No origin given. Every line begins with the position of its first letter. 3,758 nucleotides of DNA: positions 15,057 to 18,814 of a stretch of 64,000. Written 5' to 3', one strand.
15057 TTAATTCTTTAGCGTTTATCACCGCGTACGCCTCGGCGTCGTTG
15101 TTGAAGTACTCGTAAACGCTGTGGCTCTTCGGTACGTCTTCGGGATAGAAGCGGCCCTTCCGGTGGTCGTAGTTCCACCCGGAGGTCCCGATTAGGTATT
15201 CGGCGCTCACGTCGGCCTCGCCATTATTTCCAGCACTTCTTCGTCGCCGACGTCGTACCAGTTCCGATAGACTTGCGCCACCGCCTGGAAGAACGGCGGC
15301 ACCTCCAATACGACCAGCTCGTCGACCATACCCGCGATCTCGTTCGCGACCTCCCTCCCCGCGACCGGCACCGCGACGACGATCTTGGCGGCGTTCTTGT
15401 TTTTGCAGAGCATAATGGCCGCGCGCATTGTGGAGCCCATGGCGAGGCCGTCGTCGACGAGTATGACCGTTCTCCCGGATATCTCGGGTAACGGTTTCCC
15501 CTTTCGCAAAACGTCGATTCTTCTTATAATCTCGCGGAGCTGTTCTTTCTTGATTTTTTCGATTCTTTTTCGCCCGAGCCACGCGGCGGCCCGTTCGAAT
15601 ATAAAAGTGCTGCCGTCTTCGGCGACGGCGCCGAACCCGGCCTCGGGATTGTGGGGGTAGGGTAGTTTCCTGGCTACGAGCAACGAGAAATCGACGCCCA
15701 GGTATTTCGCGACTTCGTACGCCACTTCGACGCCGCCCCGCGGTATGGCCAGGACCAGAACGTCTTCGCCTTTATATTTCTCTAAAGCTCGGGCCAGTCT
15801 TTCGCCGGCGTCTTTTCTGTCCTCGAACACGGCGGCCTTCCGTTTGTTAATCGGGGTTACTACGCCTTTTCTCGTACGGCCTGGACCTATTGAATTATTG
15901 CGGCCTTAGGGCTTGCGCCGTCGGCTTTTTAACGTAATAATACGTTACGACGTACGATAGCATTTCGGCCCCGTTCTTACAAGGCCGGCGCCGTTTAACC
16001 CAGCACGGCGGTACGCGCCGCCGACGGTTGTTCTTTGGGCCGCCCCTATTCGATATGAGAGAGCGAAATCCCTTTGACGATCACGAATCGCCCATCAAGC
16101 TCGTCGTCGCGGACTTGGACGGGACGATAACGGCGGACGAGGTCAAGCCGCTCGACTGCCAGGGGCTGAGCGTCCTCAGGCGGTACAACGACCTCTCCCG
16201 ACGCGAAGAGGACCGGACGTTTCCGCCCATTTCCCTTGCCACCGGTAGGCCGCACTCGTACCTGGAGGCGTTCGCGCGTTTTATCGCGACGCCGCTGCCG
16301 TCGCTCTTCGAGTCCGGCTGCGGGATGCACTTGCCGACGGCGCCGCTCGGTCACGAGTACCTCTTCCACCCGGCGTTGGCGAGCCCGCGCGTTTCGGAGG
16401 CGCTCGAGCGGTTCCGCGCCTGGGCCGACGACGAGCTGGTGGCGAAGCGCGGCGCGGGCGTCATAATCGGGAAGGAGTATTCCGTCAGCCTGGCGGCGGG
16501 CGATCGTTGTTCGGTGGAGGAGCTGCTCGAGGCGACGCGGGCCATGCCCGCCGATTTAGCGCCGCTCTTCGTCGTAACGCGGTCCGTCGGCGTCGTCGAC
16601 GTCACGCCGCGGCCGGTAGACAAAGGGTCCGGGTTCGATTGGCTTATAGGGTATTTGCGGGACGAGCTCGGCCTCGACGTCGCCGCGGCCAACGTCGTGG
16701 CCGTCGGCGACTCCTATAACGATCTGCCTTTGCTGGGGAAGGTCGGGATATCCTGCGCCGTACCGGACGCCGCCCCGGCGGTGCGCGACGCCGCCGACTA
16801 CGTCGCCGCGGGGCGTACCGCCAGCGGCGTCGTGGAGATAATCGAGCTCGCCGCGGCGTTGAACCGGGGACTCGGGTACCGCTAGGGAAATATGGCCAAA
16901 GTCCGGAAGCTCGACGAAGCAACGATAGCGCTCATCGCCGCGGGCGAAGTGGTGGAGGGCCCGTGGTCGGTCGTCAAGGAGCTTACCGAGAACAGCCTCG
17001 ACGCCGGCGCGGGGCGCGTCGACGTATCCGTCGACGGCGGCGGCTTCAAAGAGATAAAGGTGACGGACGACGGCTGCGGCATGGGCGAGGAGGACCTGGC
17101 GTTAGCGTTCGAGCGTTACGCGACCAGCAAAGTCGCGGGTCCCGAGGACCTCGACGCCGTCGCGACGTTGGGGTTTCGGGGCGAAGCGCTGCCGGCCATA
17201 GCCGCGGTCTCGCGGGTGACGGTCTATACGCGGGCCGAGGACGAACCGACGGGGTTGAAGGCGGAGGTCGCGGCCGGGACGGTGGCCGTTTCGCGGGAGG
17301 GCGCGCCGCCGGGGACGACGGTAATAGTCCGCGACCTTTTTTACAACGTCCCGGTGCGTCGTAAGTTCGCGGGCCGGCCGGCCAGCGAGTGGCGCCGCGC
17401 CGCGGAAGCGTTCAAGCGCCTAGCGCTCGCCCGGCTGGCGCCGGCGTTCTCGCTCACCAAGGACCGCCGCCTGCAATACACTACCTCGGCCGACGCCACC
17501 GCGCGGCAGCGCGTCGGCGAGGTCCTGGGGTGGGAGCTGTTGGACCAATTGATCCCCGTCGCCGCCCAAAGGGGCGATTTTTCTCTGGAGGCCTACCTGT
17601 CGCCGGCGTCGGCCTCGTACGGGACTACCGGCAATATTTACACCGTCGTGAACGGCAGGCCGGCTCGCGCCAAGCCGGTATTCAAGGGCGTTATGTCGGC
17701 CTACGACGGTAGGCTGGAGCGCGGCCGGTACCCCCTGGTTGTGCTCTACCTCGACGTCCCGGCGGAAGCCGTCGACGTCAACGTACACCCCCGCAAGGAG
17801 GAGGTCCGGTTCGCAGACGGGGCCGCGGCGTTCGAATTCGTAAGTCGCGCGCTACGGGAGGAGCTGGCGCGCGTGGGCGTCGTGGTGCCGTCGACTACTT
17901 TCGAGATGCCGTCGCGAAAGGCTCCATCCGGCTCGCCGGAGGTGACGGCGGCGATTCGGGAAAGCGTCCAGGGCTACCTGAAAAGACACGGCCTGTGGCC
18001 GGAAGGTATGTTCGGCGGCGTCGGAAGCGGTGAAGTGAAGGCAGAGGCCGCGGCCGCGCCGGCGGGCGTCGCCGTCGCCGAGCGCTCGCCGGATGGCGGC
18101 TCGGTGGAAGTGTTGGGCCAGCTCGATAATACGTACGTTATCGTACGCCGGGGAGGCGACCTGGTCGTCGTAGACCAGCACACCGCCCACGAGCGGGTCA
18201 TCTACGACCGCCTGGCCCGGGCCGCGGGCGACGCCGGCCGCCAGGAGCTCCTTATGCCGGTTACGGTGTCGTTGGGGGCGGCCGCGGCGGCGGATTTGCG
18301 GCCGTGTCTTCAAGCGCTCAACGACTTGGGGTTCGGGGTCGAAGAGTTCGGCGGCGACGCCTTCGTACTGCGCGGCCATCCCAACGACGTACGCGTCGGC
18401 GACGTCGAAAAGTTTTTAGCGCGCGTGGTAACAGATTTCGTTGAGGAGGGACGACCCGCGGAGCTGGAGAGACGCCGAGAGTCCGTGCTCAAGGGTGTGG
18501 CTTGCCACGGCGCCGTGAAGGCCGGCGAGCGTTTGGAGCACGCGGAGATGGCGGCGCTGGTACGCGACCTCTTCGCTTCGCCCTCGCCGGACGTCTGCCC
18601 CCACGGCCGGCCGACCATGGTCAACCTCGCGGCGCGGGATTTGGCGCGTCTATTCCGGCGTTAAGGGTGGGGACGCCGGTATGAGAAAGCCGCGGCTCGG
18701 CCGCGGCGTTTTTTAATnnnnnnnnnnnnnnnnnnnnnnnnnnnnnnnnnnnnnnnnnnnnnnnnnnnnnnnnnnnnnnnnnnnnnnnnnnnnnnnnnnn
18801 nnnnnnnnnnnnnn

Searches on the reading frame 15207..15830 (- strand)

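Call 60: search_protein_families(library=pfam, proteins=[window:15207-15830:-], max_evalue=0.00001)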
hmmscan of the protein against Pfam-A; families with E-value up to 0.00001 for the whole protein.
window:15207-15830:- (207 aa): 1 family
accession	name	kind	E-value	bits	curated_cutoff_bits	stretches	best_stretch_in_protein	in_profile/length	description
PF00156.33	Pribosyltran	-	4.8e-17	62.2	26.3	1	11-167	17-135/158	Phosphoribosyl transferase domain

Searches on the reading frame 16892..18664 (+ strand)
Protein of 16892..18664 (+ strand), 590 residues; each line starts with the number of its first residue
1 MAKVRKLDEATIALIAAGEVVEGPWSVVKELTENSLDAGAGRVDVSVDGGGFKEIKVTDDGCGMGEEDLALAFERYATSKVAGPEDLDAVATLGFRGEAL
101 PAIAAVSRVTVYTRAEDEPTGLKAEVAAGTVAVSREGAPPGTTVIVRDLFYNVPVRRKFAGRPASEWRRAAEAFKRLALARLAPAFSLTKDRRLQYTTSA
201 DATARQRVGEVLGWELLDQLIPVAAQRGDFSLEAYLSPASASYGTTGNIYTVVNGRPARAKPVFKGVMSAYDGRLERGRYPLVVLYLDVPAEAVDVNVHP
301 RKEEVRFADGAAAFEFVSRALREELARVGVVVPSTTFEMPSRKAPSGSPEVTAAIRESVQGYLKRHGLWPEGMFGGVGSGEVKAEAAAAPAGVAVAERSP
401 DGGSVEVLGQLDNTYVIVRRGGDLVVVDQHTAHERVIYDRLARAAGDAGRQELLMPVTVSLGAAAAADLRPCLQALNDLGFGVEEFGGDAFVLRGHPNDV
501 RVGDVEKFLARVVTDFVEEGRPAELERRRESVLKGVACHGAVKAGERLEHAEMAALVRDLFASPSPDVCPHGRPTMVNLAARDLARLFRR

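Call 61: search_protein_families(library=pfam, proteins=[window:16892-18664:+], max_evalue=0.00001)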
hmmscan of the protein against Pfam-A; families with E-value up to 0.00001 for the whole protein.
window:16892-18664:+ (590 aa): 4 families
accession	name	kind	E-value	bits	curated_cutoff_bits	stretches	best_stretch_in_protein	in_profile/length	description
PF08676.16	MutL_C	-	3.4e-34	118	25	1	408-548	1-142/142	MutL C terminal dimerisation domain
PF01119.25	DNA_mis_repair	-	7.2e-29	100.3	26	1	210-325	3-118/119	DNA mismatch repair protein, C-terminal domain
PF13589.12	HATPase_c_3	-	3.5e-11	43.7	25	1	25-122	4-101/137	Histidine kinase-, DNA gyrase B-, and HSP90-like ATPase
PF02518.31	HATPase_c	-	2.7e-08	34.7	26.4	1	26-78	8-63/111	Histidine kinase-, DNA gyrase B-, and HSP90-like ATPase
